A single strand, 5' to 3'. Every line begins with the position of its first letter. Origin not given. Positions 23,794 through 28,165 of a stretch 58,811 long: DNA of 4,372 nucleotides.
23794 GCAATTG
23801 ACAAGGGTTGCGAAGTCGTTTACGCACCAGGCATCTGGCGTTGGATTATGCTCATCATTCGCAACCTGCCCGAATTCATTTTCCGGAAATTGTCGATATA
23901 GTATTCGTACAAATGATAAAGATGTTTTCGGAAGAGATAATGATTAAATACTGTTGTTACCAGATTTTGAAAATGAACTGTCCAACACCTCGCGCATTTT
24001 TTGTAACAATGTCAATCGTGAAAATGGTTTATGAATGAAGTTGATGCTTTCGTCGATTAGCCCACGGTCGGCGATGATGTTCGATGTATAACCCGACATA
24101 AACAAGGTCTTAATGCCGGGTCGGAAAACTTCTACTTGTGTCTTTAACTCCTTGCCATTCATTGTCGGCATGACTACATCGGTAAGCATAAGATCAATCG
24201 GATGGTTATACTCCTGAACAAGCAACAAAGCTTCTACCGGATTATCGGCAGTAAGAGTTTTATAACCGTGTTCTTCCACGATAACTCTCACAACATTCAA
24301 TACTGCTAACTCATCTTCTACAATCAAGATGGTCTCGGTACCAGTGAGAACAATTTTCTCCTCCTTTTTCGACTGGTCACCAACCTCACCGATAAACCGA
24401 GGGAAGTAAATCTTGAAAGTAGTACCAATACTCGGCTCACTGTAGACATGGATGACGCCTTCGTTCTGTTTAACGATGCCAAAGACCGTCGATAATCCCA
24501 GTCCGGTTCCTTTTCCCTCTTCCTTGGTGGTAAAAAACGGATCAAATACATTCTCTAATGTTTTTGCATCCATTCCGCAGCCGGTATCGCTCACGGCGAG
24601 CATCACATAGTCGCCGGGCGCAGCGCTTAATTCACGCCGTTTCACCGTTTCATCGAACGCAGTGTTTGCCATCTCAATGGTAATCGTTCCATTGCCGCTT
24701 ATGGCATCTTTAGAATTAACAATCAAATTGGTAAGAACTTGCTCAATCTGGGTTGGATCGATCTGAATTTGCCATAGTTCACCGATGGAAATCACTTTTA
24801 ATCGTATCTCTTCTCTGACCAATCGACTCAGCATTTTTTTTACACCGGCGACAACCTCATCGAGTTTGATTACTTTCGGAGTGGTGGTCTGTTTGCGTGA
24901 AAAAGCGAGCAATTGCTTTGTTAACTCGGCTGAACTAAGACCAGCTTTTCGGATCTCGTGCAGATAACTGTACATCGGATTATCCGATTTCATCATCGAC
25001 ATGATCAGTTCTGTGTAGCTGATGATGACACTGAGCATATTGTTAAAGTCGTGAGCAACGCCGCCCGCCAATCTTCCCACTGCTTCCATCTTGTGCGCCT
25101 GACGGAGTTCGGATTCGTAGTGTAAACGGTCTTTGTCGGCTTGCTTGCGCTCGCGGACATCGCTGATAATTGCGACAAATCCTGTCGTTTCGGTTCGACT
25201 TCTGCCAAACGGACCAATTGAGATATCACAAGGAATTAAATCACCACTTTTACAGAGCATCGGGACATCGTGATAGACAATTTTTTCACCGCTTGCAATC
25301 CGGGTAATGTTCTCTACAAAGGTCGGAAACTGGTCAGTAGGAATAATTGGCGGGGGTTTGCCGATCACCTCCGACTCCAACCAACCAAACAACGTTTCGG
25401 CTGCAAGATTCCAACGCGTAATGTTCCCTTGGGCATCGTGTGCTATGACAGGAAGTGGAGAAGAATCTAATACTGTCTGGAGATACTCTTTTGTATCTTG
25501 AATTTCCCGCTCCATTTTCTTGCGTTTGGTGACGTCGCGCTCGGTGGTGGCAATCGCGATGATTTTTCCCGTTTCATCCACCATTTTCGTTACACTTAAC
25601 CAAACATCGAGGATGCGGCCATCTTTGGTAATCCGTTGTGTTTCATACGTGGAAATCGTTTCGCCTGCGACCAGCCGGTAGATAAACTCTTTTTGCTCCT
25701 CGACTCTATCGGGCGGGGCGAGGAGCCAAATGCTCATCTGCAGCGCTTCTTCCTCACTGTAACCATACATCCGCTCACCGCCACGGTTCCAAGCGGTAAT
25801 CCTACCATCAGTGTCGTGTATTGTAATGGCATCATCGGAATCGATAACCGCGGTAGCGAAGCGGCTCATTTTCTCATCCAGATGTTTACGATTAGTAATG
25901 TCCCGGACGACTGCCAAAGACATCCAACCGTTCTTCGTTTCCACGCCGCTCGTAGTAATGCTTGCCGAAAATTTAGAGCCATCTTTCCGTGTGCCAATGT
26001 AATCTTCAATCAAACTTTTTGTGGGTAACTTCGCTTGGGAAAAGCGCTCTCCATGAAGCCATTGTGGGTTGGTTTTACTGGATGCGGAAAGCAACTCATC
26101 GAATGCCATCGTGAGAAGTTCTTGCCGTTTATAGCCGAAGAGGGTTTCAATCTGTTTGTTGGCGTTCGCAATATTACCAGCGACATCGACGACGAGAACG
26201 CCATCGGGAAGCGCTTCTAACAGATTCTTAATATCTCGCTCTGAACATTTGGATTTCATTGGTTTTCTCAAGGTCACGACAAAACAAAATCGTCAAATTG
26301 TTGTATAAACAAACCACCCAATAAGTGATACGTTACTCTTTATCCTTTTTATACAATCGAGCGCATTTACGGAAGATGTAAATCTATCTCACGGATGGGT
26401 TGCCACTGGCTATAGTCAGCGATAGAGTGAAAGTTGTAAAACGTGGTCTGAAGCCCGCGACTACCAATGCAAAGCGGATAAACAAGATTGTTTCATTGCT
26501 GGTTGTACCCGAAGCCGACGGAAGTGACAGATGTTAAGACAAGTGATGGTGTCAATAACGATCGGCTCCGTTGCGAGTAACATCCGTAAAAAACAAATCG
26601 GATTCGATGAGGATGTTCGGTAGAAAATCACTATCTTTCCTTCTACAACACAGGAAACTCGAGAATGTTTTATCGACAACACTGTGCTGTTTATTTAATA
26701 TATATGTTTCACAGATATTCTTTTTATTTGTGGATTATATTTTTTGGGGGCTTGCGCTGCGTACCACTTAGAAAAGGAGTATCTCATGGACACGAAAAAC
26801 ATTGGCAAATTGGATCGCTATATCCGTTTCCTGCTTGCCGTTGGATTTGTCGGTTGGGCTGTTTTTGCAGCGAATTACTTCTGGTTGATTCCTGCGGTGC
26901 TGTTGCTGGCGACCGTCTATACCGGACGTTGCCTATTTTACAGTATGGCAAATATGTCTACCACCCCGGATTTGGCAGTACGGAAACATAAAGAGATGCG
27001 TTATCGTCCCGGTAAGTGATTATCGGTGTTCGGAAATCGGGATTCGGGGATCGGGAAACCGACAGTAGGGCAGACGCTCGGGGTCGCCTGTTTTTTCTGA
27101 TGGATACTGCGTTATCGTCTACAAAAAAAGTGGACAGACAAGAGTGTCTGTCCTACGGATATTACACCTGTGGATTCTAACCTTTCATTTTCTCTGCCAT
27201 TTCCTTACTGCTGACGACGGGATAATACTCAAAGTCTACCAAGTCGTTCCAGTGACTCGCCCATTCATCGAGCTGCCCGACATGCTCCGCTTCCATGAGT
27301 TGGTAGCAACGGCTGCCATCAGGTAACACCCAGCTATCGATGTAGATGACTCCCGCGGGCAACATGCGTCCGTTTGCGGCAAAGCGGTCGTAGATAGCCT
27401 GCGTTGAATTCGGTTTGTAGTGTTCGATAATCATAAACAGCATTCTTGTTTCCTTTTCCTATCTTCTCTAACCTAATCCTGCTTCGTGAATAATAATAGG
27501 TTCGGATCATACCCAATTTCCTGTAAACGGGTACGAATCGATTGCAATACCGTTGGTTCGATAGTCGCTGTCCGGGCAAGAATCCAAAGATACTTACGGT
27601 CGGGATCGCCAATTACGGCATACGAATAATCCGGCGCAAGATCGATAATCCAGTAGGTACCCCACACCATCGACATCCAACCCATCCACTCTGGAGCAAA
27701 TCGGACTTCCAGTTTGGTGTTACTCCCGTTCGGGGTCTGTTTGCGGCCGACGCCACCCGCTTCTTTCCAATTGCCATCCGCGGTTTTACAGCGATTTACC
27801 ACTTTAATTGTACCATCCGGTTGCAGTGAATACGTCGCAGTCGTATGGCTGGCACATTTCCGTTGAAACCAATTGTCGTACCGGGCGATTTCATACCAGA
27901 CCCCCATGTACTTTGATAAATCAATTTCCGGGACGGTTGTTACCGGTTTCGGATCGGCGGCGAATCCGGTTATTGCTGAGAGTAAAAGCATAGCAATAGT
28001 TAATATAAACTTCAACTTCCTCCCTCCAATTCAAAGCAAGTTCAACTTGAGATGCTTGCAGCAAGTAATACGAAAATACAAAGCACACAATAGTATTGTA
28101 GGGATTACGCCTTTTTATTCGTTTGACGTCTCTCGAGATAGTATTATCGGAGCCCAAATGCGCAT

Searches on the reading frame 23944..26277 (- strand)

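Call 36: search_protein_families(library=pfam, proteins=[window:23944-26277:-], max_evalue=0.001)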
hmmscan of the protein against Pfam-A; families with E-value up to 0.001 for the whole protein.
window:23944-26277:- (777 aa): 11 families
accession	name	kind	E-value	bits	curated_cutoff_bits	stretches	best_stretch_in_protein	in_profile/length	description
PF00989.32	PAS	-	2.3e-38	131.1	22.6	3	265-374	2-113/113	PAS fold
PF08448.16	PAS_4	-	1.2e-33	116.1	23.1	3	270-379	1-110/110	PAS fold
PF13426.13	PAS_9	-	6.3e-33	113.6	27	3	148-251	1-103/103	PAS domain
PF13188.13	PAS_8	-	1e-23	82.8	21.8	3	264-317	1-52/65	PAS domain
PF02518.31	HATPase_c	-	1.7e-20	74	26.4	1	507-627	2-109/111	Histidine kinase-, DNA gyrase B-, and HSP90-like ATPase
PF00072.30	Response_reg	-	2e-17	63.8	30.2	1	650-761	1-110/111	Response regulator receiver domain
PF08447.18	PAS_3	-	1.7e-11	44.7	25.6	1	161-243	2-86/89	PAS fold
PF12860.13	PAS_7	-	2e-07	31.6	27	0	149-255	6-113/115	PAS fold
PF00512.31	HisKA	-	1.3e-06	28.8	26.9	1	401-464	3-65/66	His Kinase A (phospho-acceptor) domain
PF17765.7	MLTR_LBD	-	7.8e-06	26.5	26.3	0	266-301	5-41/168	MmyB-like transcription regulator ligand binding domain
PF24820.1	Diguanyl_cycl_sensor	-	0.00016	22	28.1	0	19-101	1-85/109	Diguanylate cyclase-like sensor domain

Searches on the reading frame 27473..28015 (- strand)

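Call 36: search_protein_families(library=pfam, proteins=[window:27473-28015:-], max_evalue=0.001)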
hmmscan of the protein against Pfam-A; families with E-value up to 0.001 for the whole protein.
window:27473-28015:- (180 aa): 2 families
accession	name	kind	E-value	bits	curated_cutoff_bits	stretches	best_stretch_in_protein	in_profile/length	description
PF08212.18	Lipocalin_2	-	3.1e-48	163.9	24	1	31-179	1-146/146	Lipocalin-like domain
PF00061.29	Lipocalin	-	7.4e-05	23.4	23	1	38-171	2-135/145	Lipocalin / cytosolic fatty-acid binding protein family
